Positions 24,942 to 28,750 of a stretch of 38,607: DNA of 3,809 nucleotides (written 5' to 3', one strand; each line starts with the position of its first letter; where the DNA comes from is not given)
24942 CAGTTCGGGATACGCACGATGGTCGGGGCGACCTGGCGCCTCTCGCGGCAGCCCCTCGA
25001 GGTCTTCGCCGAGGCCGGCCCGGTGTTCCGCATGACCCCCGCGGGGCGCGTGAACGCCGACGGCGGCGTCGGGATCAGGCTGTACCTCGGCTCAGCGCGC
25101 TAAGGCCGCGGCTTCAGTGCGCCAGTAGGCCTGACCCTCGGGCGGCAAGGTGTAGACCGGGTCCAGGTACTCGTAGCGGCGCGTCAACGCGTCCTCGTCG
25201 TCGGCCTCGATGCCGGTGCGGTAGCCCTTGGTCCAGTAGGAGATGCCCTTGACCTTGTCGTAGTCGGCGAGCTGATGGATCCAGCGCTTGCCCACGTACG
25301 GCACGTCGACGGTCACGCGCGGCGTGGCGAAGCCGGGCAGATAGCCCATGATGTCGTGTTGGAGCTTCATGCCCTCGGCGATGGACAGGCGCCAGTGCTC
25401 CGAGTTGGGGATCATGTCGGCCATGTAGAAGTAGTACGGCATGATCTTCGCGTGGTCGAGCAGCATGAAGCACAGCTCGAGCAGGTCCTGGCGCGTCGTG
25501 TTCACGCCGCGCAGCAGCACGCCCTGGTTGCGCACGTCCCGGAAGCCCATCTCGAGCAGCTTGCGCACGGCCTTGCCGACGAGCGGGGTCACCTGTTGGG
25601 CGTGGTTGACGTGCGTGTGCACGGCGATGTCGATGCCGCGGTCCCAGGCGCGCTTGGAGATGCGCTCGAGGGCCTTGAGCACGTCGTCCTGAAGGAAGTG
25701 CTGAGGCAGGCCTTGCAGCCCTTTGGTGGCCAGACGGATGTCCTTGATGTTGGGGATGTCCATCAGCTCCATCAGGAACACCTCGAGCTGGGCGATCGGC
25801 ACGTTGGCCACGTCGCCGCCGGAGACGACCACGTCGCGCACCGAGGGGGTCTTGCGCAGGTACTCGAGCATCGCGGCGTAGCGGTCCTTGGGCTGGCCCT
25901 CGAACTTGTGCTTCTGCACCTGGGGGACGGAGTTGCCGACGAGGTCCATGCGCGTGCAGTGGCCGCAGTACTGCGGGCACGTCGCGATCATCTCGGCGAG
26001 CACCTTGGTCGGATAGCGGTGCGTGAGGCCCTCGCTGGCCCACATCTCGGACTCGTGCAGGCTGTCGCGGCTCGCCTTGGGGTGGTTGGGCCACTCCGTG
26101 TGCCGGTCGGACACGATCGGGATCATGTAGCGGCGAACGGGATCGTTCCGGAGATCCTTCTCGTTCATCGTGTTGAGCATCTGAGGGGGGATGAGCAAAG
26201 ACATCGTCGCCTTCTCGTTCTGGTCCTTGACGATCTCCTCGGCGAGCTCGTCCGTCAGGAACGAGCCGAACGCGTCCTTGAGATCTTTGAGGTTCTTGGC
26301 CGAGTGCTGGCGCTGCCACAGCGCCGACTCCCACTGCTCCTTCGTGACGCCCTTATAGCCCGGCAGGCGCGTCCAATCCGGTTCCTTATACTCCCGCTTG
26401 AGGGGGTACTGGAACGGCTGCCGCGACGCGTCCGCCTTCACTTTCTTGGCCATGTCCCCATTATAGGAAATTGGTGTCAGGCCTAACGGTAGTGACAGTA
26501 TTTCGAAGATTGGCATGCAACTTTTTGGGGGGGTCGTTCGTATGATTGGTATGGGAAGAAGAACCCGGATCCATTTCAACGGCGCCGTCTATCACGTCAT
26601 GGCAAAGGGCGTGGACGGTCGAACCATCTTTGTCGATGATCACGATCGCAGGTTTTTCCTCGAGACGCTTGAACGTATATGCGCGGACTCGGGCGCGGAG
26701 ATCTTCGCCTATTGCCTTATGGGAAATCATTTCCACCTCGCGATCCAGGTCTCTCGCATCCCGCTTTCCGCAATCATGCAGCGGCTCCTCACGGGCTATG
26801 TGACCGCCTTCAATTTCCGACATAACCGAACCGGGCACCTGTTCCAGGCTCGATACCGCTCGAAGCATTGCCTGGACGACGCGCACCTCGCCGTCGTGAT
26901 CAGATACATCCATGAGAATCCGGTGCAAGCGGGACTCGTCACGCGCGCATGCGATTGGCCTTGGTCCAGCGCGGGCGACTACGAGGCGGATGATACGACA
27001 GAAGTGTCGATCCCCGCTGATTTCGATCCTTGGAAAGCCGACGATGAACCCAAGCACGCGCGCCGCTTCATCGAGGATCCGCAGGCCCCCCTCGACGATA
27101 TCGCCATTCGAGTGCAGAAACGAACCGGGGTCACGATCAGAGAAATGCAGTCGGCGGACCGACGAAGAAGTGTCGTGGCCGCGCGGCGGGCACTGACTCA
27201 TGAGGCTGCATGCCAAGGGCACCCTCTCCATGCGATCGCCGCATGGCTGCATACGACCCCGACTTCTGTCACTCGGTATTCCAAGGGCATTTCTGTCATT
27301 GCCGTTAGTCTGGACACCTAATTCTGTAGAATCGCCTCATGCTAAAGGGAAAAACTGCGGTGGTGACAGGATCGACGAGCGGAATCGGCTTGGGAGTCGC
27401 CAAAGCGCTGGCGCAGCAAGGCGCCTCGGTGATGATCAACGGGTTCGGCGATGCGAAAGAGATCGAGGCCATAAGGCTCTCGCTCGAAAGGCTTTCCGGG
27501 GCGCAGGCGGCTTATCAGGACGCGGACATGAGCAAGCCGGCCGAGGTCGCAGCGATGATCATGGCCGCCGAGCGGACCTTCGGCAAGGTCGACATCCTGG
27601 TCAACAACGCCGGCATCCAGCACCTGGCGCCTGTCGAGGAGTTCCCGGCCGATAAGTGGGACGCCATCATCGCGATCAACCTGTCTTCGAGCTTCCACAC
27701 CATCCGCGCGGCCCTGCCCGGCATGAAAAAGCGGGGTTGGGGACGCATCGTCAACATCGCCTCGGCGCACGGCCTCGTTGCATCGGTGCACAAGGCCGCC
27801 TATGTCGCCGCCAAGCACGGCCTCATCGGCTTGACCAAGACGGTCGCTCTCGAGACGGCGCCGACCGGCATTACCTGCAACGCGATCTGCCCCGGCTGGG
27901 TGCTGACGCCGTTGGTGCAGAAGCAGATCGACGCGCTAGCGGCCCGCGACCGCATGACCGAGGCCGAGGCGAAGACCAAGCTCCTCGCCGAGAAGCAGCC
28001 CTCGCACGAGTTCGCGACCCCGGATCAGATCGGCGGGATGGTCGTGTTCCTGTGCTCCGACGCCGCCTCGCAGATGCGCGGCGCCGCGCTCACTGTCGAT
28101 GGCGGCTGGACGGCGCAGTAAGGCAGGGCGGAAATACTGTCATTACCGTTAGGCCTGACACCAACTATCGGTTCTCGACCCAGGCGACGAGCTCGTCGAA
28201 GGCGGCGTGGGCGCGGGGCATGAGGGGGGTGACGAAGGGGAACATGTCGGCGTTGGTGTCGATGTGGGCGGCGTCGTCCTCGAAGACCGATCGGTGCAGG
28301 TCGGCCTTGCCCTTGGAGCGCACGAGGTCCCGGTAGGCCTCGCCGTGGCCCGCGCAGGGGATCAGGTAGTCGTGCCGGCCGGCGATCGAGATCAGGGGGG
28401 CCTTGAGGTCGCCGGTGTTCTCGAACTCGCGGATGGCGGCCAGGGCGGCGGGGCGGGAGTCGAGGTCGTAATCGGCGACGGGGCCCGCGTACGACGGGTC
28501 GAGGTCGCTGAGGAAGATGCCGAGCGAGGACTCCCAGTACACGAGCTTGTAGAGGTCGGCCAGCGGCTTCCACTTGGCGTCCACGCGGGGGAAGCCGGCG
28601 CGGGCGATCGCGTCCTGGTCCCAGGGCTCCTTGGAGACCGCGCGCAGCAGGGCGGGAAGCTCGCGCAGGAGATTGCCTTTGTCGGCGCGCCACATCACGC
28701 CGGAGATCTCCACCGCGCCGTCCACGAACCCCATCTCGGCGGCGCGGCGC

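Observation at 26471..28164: Y1 (IS200/RAYT-type) transposase plus a complete bdhA gene enclosed by near-perfect 34-bp inverted repeats in a lower-GC patch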

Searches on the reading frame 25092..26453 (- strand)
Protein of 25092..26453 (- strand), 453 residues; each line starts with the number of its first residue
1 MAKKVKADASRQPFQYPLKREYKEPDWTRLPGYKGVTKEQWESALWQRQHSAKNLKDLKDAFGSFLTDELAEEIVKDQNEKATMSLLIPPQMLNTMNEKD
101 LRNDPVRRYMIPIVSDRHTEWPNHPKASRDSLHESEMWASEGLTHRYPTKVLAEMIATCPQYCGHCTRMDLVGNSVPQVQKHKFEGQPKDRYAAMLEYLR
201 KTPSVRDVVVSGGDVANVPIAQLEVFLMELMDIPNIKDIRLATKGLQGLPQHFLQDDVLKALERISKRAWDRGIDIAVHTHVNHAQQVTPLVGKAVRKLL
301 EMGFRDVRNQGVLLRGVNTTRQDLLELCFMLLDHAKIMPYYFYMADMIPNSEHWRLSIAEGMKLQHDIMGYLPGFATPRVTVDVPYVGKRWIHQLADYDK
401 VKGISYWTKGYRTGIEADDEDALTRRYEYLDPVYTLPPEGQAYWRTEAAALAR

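Call 6: search_protein_families(library=pfam, proteins=[window:25092-26453:-], max_evalue=0.01)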
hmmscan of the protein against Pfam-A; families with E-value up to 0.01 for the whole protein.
window:25092-26453:- (453 aa): 1 family
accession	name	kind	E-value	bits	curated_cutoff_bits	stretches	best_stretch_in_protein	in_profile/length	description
PF04055.27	Radical_SAM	-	0.0038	17.9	29.5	0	156-327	4-165/166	Radical SAM superfamily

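Call 7: search_protein_families(library=ncbifam, proteins=[window:25092-26453:-], max_evalue=0.001)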
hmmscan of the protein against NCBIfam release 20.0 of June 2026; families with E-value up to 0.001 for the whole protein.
window:25092-26453:- (453 aa): 6 families
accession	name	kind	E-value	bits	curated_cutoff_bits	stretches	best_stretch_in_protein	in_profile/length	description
TIGR03820.1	lys_2_3_AblA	equivalog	4.3e-55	187.1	525.4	1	37-388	3-328/417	lysine 2,3-aminomutase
TIGR00238.1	TIGR00238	subfamily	2.1e-53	181.5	199.2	1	32-384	5-329/331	KamA family radical SAM protein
TIGR04368.1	Glu_2_3_NH3_mut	equivalog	7.3e-43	146.6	650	1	33-386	47-370/404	glutamate 2,3-aminomutase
TIGR03822.1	AblA_like_2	hypoth_equivalog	2.8e-41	141.6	396.25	1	82-386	26-308/321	lysine-2,3-aminomutase-like protein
TIGR04468.1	arg_2_3_am_muta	equivalog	4.5e-41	141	600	1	40-383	1-319/351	arginine 2,3-aminomutase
TIGR03821.1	EFP_modif_epmB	equivalog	1.6e-37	129.2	369.3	1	72-385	24-313/321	EF-P beta-lysylation protein EpmB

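Call 27: find_related_loci(query=A3, collection=metagenome_contigs, flank=6000)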
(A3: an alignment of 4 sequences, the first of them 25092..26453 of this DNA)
Query A3 (453 aa) in metagenome_contigs; peptide patterns used: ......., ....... (x = any residue, [..] = any of these).
269 stretches matched a pattern; 75 encode a relative of the query (tblastn E <= 1e-3); 75 distinct loci.
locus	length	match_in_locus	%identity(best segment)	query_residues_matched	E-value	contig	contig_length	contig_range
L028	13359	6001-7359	97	1-453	0e+0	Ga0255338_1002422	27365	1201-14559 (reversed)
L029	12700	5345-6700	96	1-452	0e+0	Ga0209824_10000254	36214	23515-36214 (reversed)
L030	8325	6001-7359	95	1-453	0e+0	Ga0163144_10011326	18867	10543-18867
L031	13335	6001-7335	95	1-445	0e+0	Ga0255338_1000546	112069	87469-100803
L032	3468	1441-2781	91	1-447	0e+0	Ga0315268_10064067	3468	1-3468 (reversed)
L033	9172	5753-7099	91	1-447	0e+0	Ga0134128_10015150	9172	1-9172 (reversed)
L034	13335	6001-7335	90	1-445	0e+0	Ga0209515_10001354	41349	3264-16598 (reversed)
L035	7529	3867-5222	89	1-452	0e+0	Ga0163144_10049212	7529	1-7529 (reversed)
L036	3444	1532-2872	89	1-447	0e+0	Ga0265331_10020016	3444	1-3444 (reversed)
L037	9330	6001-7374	87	1-453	0e+0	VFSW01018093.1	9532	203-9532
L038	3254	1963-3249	91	1-429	0e+0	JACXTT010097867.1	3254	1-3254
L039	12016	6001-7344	86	1-448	0e+0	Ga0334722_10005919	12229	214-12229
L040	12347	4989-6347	83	1-452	0e+0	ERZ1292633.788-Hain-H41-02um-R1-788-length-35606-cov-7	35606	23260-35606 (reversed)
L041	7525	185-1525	83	1-447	0e+0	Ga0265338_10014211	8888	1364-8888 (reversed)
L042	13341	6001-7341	88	1-447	0e+0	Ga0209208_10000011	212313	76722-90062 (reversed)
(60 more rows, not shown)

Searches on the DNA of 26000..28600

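Call 62: search_rna_families(source=window, start=26000, end=28600, threshold=evalue, max_evalue=1)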
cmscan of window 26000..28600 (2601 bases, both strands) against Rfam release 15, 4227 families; matches with E-value up to 1: 1.
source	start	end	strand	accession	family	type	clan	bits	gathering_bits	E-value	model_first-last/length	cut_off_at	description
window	27556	27653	-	RF00044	Phage_pRNA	Gene;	-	21.9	100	0.17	1-118/118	no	3WJ core of Phi29 Bacteriophage pRNA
